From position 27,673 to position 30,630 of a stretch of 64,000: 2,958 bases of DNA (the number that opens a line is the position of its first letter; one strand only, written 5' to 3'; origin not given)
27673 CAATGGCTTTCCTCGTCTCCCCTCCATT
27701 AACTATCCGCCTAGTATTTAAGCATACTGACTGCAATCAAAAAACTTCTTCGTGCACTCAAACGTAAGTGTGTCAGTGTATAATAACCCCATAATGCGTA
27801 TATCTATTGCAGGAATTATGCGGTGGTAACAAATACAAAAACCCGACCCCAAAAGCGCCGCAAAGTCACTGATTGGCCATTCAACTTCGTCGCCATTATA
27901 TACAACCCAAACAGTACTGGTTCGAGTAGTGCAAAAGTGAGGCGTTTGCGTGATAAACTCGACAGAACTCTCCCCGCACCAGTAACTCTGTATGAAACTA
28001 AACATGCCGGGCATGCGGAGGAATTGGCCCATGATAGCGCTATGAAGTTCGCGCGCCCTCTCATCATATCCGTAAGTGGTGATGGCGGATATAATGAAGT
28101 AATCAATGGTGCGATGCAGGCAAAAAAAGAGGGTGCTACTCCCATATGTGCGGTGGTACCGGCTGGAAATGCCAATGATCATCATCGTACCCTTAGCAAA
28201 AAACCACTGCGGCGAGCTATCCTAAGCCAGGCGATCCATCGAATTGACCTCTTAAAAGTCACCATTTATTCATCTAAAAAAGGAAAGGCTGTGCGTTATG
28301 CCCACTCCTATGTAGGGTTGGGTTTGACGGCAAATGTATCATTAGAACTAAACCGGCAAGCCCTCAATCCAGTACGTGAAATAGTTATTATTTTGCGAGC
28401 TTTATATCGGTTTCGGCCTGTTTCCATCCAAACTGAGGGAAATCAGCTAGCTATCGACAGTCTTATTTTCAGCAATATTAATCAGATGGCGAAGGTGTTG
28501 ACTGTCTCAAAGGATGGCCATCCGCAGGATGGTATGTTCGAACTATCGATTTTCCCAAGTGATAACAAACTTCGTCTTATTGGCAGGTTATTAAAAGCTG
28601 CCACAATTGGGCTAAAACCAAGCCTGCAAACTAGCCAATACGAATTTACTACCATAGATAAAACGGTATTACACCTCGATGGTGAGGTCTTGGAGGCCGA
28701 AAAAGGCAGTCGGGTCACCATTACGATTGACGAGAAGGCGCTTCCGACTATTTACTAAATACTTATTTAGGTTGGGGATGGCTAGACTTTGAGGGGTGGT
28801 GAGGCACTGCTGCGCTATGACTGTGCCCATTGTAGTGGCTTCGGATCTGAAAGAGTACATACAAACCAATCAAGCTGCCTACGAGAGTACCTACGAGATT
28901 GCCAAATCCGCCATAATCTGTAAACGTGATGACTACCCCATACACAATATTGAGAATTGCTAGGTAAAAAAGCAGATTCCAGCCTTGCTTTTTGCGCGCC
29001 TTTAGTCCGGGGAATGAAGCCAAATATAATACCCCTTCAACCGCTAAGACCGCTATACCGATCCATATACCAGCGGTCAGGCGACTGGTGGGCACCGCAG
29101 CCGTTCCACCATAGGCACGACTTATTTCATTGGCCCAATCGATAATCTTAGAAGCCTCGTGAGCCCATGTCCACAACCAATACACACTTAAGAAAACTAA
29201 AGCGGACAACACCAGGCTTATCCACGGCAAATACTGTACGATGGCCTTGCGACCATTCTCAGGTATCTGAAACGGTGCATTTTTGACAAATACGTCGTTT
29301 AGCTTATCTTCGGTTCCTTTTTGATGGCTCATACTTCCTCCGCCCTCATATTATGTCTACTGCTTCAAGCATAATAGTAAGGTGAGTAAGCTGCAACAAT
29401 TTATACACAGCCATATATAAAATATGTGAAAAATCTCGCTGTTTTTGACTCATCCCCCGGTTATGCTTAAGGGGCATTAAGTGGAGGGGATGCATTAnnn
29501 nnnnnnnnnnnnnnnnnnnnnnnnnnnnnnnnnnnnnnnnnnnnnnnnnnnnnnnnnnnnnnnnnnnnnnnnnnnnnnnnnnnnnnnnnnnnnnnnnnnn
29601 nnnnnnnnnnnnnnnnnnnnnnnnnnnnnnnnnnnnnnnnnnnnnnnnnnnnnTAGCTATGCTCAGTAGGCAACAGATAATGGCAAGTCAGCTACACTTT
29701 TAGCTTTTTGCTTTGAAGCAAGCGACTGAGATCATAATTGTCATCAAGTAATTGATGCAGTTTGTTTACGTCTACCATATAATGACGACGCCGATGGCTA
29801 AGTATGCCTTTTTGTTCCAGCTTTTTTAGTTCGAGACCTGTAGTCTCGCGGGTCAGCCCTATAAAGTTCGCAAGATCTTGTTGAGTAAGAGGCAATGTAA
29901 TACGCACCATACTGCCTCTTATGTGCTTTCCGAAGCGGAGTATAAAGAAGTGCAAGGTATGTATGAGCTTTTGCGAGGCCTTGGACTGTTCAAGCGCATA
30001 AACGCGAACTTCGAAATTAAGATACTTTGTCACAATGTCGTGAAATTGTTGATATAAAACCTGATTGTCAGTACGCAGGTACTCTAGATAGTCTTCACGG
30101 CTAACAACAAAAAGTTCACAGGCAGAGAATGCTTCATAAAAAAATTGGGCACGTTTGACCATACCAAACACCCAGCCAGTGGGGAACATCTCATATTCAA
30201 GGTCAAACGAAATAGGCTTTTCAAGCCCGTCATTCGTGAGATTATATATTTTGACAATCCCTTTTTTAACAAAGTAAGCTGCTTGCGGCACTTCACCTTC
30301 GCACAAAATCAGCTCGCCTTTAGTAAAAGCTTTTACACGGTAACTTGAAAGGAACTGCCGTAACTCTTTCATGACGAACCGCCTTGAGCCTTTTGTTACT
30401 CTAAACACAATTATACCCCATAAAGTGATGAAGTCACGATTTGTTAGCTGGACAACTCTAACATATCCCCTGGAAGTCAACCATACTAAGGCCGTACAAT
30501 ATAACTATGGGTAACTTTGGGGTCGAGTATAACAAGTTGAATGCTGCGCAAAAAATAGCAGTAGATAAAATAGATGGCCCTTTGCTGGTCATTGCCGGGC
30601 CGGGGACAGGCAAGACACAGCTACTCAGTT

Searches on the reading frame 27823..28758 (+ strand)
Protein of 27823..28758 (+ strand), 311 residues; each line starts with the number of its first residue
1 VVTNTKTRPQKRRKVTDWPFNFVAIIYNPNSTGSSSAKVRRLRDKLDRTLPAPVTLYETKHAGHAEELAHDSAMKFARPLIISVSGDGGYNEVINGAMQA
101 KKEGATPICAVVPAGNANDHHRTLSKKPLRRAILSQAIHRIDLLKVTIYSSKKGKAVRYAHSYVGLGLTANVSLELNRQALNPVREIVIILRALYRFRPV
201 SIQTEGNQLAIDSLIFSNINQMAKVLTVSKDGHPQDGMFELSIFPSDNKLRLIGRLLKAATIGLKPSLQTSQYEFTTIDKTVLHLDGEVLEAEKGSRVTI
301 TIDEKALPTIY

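Call 16: search_protein_families(library=pfam, proteins=[window:27823-28758:+], max_evalue=0.001)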
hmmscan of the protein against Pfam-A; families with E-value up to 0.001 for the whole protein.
window:27823-28758:+ (311 aa): 1 family
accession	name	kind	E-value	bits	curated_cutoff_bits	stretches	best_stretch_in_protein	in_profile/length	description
PF00781.29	DAGK_cat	-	2.3e-16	59.9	23.6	1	24-145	3-124/125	Diacylglycerol kinase catalytic domain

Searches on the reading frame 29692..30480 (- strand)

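Call 18: search_protein_families(library=pfam, proteins=[window:29692-30480:-], max_evalue=0.001)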
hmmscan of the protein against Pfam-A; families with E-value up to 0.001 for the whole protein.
window:29692-30480:- (262 aa): 4 families
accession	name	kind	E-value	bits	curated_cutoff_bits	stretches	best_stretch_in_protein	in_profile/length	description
PF13545.12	HTH_Crp_2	-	3.9e-14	52.8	27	1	179-243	6-69/70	Crp-like helix-turn-helix domain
PF00027.35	cNMP_binding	-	7.4e-11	42.3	27.5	1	50-137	2-88/89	Cyclic nucleotide-binding domain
PF00325.26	Crp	-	1.9e-08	34.3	21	1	196-226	1-31/32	Bacterial regulatory proteins, crp family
PF01047.28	MarR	-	0.00064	20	24.6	0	197-231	17-51/59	MarR family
